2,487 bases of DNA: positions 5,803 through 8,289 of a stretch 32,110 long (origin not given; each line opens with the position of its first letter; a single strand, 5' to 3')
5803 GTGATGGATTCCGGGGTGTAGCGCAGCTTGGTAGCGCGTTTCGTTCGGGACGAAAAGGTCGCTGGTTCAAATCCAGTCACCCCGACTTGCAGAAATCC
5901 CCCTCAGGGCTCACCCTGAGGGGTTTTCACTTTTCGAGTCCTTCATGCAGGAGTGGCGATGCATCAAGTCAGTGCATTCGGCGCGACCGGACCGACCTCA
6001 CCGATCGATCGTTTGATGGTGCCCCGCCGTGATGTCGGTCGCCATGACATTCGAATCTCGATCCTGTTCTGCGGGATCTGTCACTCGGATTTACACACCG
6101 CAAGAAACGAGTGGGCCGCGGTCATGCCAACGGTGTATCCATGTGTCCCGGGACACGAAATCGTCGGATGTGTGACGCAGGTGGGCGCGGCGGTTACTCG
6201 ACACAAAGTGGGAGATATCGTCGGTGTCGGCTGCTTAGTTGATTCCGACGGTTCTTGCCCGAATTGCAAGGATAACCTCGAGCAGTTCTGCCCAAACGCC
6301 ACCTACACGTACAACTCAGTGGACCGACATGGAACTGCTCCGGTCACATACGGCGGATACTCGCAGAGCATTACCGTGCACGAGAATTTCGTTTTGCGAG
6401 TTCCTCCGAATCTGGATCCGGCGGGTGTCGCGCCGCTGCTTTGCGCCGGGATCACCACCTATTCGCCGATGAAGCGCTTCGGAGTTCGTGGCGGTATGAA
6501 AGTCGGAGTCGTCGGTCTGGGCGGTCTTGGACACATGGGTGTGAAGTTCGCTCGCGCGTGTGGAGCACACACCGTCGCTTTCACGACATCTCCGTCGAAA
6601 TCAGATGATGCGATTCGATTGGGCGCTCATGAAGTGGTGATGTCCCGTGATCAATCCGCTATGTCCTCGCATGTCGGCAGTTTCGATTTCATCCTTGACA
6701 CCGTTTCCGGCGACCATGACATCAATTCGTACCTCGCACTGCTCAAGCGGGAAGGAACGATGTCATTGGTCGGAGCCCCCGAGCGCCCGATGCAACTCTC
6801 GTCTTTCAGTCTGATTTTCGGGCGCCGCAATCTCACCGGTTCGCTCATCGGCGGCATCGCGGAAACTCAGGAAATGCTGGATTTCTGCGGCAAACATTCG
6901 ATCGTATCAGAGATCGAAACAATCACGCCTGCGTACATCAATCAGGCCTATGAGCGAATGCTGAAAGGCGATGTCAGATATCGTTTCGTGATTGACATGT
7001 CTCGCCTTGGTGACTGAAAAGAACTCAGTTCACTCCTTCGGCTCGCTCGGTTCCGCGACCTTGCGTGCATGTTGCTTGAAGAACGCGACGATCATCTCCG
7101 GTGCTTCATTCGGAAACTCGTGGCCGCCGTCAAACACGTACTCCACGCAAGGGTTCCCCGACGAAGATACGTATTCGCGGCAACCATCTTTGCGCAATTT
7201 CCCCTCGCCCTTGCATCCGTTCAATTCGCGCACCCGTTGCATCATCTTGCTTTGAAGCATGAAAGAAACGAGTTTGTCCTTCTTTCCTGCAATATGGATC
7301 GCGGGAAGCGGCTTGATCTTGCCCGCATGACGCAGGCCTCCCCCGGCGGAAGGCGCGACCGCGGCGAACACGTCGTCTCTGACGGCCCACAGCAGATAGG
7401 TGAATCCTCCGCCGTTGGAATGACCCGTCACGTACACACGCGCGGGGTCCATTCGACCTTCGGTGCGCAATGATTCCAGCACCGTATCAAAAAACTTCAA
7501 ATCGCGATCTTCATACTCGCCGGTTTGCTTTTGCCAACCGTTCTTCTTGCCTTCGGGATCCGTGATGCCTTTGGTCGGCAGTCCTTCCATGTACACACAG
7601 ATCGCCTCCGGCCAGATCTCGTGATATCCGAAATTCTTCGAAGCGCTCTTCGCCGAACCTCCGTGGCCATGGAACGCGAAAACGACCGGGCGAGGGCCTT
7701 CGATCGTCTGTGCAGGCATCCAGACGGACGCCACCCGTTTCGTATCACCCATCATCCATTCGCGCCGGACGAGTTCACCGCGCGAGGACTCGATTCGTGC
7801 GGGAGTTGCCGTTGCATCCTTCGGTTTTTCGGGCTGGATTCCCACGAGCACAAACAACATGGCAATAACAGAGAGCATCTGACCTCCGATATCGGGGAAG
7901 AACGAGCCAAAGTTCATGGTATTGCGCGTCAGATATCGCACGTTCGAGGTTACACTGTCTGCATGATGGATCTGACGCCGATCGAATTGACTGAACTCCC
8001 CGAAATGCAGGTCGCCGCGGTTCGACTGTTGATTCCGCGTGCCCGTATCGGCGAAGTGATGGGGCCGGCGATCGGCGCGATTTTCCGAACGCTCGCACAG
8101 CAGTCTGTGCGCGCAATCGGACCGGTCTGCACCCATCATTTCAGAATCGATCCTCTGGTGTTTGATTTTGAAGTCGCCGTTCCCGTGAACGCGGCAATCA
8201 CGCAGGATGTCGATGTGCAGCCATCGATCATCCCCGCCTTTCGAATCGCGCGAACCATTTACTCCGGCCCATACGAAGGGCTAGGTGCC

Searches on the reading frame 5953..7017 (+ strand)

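Call 37: search_protein_families(library=pfam, proteins=[window:5953-7017:+])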
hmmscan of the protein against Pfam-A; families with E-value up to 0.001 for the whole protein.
window:5953-7017:+ (354 aa): 3 families
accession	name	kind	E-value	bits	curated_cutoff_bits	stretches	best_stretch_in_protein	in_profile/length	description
PF00107.32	ADH_zinc_N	-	5.4e-23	81.8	31.8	1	191-312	1-127/129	Zinc-binding dehydrogenase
PF08240.17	ADH_N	-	3.6e-21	75.8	23.5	1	30-151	2-103/104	Alcohol dehydrogenase GroES-like domain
PF13602.12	ADH_zinc_N_2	-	0.00014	23.2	27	1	223-336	1-123/134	Zinc-binding dehydrogenase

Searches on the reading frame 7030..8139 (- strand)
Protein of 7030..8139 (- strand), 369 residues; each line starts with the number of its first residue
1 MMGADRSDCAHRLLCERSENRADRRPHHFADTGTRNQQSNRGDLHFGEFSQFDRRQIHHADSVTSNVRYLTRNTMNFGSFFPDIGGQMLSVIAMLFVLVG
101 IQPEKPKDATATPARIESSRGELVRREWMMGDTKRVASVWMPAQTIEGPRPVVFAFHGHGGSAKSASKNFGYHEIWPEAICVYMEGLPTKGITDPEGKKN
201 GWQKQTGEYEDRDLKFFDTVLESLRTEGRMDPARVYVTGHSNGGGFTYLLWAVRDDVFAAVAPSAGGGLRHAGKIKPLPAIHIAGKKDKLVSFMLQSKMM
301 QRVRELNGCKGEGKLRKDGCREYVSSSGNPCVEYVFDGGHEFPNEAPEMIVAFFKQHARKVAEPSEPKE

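Call 37: search_protein_families(library=pfam, proteins=[window:7030-8139:-])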
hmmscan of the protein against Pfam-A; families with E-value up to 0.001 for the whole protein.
window:7030-8139:- (369 aa): 2 families
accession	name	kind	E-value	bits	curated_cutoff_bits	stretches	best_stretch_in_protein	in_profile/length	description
PF00326.27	Peptidase_S9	-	1.6e-05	25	22.6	1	207-266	38-97/213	Prolyl oligopeptidase family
PF05448.18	AXE1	-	0.00037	19.8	21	1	134-261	67-204/321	Acetyl xylan esterase (AXE1)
